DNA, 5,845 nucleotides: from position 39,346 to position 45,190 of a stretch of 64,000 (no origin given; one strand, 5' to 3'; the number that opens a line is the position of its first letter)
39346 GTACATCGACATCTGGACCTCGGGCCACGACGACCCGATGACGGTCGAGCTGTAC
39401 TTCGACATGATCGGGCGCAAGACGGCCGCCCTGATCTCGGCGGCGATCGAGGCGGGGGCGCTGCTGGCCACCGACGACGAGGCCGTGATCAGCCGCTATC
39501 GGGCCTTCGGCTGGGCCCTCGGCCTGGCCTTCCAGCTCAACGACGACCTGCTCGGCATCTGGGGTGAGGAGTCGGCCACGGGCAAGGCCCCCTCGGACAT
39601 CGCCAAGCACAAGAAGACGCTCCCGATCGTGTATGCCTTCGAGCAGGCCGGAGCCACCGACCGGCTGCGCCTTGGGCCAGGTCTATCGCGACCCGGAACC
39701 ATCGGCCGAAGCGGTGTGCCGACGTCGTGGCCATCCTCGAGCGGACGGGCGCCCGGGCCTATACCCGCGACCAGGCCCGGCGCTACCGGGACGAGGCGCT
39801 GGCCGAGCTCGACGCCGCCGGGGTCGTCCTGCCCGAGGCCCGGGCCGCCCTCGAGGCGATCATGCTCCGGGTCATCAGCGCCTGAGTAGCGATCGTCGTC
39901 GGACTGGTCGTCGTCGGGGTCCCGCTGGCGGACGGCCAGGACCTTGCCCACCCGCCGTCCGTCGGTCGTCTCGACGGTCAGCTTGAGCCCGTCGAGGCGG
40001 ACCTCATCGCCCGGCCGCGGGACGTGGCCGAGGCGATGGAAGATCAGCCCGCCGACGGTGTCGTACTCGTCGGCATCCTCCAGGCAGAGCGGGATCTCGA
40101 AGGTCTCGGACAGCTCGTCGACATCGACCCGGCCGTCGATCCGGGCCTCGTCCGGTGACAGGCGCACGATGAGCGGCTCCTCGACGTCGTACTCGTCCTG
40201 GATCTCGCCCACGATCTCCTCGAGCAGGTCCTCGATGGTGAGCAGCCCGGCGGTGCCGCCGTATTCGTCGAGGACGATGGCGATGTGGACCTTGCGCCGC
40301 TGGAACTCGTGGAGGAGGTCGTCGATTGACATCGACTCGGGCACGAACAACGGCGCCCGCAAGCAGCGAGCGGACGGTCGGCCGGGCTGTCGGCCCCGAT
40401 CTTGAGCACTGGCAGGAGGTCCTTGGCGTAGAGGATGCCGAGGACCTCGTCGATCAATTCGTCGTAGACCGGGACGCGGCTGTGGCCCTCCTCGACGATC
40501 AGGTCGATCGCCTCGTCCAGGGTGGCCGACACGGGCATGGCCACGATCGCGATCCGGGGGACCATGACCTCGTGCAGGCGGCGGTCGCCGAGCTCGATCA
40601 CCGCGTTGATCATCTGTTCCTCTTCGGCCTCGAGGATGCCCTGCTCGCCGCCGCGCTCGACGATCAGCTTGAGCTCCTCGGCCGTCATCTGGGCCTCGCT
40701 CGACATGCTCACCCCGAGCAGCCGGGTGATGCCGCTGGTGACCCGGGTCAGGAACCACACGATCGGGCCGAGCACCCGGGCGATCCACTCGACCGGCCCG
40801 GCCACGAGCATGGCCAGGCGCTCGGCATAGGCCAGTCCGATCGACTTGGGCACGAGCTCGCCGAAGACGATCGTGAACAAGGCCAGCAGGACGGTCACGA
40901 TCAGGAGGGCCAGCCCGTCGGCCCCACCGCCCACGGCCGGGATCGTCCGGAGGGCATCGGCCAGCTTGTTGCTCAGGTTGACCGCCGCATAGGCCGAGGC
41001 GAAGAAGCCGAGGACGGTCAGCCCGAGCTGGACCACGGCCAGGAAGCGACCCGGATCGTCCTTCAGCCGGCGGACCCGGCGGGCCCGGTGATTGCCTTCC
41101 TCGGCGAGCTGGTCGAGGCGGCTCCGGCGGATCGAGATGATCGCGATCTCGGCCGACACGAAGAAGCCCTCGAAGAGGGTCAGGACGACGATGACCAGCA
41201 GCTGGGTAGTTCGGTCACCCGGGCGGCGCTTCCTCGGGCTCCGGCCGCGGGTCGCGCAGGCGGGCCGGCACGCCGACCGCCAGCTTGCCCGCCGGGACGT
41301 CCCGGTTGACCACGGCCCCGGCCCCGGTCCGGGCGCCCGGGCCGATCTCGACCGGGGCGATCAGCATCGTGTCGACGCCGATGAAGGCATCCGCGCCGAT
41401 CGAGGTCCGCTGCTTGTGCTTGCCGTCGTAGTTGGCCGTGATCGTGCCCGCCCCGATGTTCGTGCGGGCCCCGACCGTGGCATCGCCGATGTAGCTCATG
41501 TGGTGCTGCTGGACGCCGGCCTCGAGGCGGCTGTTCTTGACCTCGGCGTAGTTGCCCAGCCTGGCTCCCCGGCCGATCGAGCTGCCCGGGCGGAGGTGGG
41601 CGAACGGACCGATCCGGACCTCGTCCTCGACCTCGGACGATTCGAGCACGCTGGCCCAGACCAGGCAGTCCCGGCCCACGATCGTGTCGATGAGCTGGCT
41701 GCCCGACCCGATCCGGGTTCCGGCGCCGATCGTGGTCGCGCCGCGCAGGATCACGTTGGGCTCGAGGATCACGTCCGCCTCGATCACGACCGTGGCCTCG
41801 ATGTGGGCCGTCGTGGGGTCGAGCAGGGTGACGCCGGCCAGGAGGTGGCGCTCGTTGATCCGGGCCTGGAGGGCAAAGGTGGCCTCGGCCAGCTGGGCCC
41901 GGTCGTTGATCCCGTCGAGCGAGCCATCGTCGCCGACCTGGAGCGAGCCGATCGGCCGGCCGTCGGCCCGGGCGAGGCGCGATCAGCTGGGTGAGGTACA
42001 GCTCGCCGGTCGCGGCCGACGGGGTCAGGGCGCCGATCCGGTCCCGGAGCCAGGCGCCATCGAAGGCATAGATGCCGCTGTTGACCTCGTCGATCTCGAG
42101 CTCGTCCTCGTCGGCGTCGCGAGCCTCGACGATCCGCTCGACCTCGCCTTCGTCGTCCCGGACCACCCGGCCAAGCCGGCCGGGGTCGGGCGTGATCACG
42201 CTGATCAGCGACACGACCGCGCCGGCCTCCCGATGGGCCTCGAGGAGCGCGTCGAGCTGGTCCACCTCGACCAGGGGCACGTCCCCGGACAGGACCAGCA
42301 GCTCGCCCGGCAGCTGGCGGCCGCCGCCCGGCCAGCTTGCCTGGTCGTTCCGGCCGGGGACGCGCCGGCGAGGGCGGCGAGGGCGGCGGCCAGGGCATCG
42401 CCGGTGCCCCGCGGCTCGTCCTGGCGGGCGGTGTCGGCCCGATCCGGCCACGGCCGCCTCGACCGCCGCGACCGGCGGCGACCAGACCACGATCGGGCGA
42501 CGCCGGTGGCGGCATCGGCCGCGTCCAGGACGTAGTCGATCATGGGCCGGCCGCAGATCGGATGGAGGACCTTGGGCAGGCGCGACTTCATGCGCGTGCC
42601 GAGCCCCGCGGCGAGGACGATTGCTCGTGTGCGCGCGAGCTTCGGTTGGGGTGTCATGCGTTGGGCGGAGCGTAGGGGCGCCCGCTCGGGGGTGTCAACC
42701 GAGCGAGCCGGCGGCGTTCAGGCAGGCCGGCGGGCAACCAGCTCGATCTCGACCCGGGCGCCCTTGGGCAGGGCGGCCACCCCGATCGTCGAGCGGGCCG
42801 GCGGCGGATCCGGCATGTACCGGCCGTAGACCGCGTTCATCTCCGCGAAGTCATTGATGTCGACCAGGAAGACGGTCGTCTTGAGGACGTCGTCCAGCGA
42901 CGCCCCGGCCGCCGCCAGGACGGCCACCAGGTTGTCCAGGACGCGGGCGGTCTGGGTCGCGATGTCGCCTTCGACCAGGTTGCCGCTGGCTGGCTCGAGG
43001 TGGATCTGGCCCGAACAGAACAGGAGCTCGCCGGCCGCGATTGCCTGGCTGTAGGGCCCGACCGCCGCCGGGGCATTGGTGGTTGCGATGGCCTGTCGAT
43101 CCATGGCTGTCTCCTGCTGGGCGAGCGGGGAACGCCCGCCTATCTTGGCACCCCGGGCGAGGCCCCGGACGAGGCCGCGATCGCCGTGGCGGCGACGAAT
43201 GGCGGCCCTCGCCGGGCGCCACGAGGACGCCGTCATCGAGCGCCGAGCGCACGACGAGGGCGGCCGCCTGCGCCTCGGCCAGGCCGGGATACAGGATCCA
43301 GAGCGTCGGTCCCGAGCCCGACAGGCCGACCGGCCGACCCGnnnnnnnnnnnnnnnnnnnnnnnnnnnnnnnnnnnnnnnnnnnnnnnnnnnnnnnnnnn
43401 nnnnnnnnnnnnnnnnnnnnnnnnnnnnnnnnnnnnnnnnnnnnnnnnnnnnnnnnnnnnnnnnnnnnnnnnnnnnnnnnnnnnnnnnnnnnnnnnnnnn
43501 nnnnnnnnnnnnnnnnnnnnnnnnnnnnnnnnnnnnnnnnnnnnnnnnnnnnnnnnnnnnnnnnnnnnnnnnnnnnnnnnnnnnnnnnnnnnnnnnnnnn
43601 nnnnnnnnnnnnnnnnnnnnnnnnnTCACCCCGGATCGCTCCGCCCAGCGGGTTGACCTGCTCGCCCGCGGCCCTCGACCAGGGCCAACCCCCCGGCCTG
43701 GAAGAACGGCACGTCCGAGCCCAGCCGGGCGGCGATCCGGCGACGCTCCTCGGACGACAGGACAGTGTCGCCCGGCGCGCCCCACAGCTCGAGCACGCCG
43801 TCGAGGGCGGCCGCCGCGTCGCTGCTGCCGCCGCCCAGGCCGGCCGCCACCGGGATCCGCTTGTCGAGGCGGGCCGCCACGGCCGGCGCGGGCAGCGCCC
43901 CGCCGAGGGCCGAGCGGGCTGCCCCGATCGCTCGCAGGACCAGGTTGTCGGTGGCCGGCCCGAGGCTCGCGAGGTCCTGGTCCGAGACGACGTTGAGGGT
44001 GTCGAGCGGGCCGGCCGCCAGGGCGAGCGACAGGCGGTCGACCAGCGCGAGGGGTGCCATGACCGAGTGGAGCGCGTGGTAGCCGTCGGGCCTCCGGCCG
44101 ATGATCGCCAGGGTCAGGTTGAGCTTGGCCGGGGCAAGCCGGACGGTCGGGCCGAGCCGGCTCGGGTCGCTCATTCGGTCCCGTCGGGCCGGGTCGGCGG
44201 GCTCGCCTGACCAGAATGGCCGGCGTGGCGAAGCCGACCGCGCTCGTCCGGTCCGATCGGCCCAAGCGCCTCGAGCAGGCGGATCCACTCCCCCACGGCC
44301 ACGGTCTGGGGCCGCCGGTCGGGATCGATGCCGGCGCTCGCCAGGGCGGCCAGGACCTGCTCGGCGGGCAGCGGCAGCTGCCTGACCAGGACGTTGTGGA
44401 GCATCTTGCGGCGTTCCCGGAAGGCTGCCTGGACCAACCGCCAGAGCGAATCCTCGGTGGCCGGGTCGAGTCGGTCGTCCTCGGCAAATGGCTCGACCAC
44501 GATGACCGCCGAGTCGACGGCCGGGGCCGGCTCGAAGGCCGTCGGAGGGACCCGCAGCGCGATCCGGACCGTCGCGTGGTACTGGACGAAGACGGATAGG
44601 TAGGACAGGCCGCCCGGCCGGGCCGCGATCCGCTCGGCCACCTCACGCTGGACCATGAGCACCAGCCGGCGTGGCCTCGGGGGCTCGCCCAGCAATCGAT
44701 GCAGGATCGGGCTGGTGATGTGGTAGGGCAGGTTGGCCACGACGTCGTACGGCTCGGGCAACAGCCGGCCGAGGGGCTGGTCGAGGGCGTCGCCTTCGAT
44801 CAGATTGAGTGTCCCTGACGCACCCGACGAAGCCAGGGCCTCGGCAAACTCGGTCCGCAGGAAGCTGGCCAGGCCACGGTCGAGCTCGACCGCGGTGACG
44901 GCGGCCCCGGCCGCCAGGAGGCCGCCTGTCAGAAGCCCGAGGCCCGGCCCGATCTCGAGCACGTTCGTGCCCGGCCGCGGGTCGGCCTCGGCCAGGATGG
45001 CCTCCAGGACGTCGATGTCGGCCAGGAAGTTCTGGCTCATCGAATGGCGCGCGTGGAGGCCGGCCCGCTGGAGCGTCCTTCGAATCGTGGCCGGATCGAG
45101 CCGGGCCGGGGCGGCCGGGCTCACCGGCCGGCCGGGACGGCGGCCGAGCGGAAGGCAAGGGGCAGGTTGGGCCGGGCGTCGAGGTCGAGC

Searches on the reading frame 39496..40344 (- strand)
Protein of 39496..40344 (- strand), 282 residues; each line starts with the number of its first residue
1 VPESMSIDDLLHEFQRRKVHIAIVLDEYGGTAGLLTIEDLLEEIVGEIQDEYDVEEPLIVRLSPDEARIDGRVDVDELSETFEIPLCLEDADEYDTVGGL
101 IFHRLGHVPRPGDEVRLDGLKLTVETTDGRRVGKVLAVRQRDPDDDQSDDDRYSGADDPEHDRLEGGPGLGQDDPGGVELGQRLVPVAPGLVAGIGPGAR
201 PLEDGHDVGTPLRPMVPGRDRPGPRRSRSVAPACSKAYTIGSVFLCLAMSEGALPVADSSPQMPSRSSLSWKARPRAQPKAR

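Call 87: search_protein_families(library=pfam, max_evalue=0.01, proteins=[window:39496-40344:-])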
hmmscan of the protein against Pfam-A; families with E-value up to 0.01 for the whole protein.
window:39496-40344:- (282 aa): 2 families
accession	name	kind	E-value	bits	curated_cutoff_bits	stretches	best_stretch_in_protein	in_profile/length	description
PF03471.22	CorC_HlyC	-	3.8e-19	68.9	27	1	62-139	3-79/81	Transporter associated domain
PF00571.33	CBS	-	1.1e-06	29.3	24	1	2-45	13-56/57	CBS domain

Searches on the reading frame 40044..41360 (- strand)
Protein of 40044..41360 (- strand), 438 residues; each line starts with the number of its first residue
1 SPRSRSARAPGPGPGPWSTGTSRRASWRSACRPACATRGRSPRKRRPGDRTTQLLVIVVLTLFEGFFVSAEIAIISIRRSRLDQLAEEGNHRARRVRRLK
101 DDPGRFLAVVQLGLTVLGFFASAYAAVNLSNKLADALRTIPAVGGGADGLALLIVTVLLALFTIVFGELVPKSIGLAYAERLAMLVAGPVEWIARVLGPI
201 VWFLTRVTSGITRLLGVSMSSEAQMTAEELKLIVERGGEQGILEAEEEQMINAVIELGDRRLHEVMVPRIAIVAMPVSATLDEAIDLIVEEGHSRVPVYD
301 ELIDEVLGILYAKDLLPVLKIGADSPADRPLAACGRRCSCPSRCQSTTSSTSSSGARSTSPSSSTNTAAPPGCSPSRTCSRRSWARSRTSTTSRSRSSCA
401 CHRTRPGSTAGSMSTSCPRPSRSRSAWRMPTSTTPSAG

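Call 17: search_protein_families(library=pfam, max_evalue=0.001, proteins=[window:40044-41360:-])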
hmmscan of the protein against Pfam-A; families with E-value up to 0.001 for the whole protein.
window:40044-41360:- (438 aa): 2 families
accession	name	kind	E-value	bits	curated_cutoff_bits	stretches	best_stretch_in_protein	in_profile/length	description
PF01595.25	CNNM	-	1.8e-50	171.6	28.4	1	55-247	1-181/181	Cyclin M transmembrane N-terminal domain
PF00571.33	CBS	-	3e-06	27.9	24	1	271-318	8-54/57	CBS domain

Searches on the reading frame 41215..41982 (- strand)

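Call 17: search_protein_families(library=pfam, max_evalue=0.001, proteins=[window:41215-41982:-])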
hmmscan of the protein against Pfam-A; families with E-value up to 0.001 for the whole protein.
window:41215-41982:- (255 aa): 4 families
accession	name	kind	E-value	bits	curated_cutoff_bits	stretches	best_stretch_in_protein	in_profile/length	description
PF00132.30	Hexapep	-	1.1e-28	98.1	27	3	193-227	2-36/36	Bacterial transferase hexapeptide (six repeats)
PF25084.1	LbH_EIF2B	-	2.4e-10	40.8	54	1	67-150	6-89/105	EIF2B subunit epsilon LbH domain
PF14602.12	Hexapep_2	-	1.8e-07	31.2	27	1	193-226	2-33/34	Hexapeptide repeat of succinyl-transferase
PF24894.1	Hexapep_GlmU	-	0.00089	19.8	23.3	0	94-160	13-78/104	GlmU-like, C-terminal hexapeptide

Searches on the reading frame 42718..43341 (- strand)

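Call 73: search_protein_families(library=pfam, max_evalue=0.001, proteins=[window:42718-43341:-])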
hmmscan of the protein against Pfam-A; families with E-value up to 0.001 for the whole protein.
window:42718-43341:- (207 aa): 1 family
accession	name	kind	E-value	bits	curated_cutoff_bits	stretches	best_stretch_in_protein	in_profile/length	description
PF01042.26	Ribonuc_L-PSP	-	1.9e-42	144.5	27.3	1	87-204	1-120/121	Endoribonuclease L-PSP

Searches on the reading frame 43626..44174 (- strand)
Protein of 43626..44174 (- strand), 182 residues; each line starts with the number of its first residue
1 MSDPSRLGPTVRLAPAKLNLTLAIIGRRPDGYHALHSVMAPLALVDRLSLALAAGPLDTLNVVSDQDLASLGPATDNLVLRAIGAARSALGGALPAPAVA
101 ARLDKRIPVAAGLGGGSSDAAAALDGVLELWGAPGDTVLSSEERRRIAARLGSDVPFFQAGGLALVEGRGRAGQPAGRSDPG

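Call 19: search_protein_families(library=pfam, max_evalue=0.001, proteins=[window:43626-44174:-])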
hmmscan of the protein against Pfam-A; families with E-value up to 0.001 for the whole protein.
window:43626-44174:- (182 aa): 1 family
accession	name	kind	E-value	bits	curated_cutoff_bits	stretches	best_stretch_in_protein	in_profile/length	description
PF00288.32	GHMP_kinases_N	-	6.3e-13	49.2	22.3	1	77-162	1-87/87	GHMP kinases N terminal domain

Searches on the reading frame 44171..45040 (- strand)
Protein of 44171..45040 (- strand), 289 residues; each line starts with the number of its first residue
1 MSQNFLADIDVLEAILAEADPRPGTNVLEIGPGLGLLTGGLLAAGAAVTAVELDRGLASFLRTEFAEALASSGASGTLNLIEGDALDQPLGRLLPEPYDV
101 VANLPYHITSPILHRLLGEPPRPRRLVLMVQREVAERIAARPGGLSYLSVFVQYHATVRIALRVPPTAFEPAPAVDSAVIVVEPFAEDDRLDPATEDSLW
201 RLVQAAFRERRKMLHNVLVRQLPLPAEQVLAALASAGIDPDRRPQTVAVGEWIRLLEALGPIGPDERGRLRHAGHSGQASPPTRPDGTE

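Call 19: search_protein_families(library=pfam, max_evalue=0.001, proteins=[window:44171-45040:-])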
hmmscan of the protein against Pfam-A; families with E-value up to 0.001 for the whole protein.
window:44171-45040:- (289 aa): 1 family
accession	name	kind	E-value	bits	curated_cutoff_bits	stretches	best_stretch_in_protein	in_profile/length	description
PF00398.26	RrnaAD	-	2.9e-45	154.9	24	1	2-257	9-259/263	Ribosomal RNA adenine dimethylase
